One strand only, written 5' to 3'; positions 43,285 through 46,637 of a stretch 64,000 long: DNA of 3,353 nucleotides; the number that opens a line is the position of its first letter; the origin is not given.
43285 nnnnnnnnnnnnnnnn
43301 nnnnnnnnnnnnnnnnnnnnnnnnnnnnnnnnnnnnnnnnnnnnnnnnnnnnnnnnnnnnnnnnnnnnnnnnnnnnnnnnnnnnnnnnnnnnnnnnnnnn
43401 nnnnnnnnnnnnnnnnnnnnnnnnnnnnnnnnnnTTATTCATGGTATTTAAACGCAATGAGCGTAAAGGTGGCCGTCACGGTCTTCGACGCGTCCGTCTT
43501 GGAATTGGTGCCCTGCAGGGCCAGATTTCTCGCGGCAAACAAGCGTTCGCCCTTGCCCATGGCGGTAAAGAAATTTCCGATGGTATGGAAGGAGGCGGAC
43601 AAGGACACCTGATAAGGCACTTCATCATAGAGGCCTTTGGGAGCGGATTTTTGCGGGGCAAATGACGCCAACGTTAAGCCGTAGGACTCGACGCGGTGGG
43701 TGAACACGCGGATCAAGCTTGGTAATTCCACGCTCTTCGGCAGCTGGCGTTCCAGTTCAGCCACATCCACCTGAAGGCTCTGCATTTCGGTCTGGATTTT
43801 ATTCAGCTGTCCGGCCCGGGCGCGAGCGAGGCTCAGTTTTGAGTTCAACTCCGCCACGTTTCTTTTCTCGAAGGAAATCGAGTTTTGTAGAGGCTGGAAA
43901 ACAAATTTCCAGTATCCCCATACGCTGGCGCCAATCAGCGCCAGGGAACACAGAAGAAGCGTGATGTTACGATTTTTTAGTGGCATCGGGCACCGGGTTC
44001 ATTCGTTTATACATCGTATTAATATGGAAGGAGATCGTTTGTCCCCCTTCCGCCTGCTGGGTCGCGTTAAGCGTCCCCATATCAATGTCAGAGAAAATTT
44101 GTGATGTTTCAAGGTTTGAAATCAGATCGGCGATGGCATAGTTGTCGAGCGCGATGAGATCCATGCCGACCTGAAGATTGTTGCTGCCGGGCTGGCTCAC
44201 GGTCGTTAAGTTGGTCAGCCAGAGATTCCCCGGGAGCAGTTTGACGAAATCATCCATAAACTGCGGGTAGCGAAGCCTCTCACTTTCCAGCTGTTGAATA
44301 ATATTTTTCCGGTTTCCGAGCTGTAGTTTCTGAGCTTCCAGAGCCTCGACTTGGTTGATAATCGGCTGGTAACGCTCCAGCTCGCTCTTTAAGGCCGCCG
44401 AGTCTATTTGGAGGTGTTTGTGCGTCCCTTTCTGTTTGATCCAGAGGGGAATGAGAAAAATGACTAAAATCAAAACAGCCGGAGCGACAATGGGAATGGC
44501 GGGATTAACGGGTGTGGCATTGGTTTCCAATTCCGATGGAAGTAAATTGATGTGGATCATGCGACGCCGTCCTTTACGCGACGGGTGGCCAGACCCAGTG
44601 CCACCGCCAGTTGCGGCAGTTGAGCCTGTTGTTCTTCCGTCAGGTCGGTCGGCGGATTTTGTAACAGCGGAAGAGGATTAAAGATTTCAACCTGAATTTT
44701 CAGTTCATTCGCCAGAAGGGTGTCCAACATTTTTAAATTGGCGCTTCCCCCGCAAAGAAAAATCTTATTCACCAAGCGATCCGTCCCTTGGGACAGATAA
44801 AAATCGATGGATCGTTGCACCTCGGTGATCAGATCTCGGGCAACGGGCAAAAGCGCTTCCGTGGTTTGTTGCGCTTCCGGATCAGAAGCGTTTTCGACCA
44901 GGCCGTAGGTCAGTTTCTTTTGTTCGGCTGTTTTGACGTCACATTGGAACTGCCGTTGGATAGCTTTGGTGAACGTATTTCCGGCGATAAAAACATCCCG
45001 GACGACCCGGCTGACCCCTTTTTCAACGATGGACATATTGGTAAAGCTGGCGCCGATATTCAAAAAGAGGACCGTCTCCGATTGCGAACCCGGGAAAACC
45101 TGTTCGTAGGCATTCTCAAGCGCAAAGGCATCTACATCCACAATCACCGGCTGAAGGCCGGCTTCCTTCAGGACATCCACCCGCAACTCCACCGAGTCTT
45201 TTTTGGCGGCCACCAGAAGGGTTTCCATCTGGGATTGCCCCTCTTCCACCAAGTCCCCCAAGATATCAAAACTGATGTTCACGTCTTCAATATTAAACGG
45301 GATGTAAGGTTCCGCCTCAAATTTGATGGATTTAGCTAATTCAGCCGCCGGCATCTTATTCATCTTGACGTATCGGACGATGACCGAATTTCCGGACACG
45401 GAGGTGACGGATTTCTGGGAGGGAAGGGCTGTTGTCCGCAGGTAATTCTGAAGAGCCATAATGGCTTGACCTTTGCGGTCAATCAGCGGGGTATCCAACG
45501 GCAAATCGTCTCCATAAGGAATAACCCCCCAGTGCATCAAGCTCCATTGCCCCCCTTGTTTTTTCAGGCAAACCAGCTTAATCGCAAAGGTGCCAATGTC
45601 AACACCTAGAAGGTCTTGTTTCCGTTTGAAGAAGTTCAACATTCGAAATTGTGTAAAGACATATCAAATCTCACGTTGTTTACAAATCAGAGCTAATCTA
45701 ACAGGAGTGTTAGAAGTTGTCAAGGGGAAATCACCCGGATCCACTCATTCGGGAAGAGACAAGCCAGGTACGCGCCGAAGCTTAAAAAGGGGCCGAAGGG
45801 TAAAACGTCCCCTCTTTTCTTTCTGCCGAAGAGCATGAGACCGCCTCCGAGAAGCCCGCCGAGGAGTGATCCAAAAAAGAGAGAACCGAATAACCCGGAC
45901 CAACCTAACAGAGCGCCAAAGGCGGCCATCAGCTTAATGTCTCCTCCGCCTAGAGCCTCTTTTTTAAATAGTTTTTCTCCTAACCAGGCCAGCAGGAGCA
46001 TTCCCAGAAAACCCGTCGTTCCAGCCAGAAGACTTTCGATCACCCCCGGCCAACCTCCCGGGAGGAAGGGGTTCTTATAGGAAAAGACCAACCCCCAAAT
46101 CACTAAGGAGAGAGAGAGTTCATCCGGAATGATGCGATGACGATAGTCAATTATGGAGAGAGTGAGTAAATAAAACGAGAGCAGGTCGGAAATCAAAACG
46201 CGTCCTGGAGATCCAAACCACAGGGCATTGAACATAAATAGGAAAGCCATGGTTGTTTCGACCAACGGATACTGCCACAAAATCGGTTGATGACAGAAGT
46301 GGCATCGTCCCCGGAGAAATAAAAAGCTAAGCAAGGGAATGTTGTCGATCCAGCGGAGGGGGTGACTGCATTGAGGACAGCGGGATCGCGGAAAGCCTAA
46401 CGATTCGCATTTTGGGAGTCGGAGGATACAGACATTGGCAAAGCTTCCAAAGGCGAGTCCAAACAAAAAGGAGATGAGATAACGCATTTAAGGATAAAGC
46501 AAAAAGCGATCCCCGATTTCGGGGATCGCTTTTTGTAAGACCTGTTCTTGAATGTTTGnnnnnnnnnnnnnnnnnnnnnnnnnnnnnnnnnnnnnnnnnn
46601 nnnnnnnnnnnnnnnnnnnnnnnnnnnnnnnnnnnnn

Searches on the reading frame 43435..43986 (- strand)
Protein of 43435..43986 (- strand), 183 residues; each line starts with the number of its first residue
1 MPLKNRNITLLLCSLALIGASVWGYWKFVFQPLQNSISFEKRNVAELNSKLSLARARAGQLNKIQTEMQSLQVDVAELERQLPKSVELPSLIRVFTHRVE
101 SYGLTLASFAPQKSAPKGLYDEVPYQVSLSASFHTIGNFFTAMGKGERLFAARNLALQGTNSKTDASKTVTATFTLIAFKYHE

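Call 6: search_protein_families(library=pfam, proteins=[window:43435-43986:-], max_evalue=0.01)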
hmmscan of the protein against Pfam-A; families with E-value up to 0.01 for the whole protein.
window:43435-43986:- (183 aa): 2 families
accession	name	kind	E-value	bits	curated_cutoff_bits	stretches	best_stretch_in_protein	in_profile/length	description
PF04350.18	PilO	-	2.9e-23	83.1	22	1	41-182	5-144/145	Pilus assembly protein, PilO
PF10741.14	T2SSM_b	-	0.00016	21.9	21.7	1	99-179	27-110/111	Type II secretion system (T2SS), protein M subtype b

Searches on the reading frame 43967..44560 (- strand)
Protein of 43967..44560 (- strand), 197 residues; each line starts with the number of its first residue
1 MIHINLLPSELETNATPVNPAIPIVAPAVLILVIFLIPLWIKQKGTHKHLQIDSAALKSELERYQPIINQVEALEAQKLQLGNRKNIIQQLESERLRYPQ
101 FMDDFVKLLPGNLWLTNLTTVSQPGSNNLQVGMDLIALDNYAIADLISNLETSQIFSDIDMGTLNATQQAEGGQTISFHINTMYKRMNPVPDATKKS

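Call 6: search_protein_families(library=pfam, proteins=[window:43967-44560:-], max_evalue=0.01)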
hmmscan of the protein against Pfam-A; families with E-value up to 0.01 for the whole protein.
window:43967-44560:- (197 aa): 2 families
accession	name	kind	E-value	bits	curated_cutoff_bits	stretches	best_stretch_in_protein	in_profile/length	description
PF05137.18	PilN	-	7e-10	39.3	22.8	1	101-182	2-76/78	Fimbrial assembly protein (PilN)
PF06103.16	DUF948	-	0.005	17.4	37.2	0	22-74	3-52/89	Bacterial protein of unknown function (DUF948)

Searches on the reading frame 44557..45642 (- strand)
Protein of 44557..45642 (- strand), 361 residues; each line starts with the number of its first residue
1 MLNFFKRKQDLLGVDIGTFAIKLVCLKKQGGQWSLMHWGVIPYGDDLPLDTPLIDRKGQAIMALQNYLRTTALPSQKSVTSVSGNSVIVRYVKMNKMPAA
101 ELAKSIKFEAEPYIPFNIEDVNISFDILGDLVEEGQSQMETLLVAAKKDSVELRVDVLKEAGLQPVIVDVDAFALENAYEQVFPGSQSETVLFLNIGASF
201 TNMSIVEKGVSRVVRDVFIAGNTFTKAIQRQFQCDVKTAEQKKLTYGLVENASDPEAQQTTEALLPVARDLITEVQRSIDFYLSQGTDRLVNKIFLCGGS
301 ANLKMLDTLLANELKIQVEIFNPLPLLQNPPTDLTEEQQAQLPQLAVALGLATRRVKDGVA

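Call 6: search_protein_families(library=pfam, proteins=[window:44557-45642:-], max_evalue=0.01)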
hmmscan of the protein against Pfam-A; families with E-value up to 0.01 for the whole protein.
window:44557-45642:- (361 aa): 3 families
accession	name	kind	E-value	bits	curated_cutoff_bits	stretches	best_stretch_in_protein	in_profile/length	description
PF11104.14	PilM_2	-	4.4e-62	210.4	27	1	13-355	1-339/340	Type IV pilus assembly protein PilM;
PF14450.12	FtsA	-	2e-12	48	31.8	1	194-350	3-127/127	Cell division protein FtsA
PF06723.19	MreB_Mbl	-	8.3e-06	25.3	27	0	288-320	271-303/327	MreB/Mbl protein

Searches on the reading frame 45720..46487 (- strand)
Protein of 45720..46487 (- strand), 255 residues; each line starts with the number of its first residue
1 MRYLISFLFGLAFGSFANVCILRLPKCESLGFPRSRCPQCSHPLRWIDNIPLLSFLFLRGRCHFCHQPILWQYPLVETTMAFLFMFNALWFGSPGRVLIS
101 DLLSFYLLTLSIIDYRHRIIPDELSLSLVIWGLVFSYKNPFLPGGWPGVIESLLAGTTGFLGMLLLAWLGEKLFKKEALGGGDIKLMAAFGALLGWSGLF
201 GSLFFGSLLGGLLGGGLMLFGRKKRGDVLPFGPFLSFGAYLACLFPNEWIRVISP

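Call 6: search_protein_families(library=pfam, proteins=[window:45720-46487:-], max_evalue=0.01)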
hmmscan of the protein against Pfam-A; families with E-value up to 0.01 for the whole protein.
window:45720-46487:- (255 aa): 2 families
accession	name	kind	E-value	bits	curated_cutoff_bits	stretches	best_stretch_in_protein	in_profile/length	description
PF06750.18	A24_N_bact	-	2.6e-33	114.4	23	1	8-89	1-82/84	Bacterial Peptidase A24 N-terminal domain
PF01478.23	Peptidase_A24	-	2.8e-20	73.1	26.5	1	103-214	3-103/104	Type IV leader peptidase family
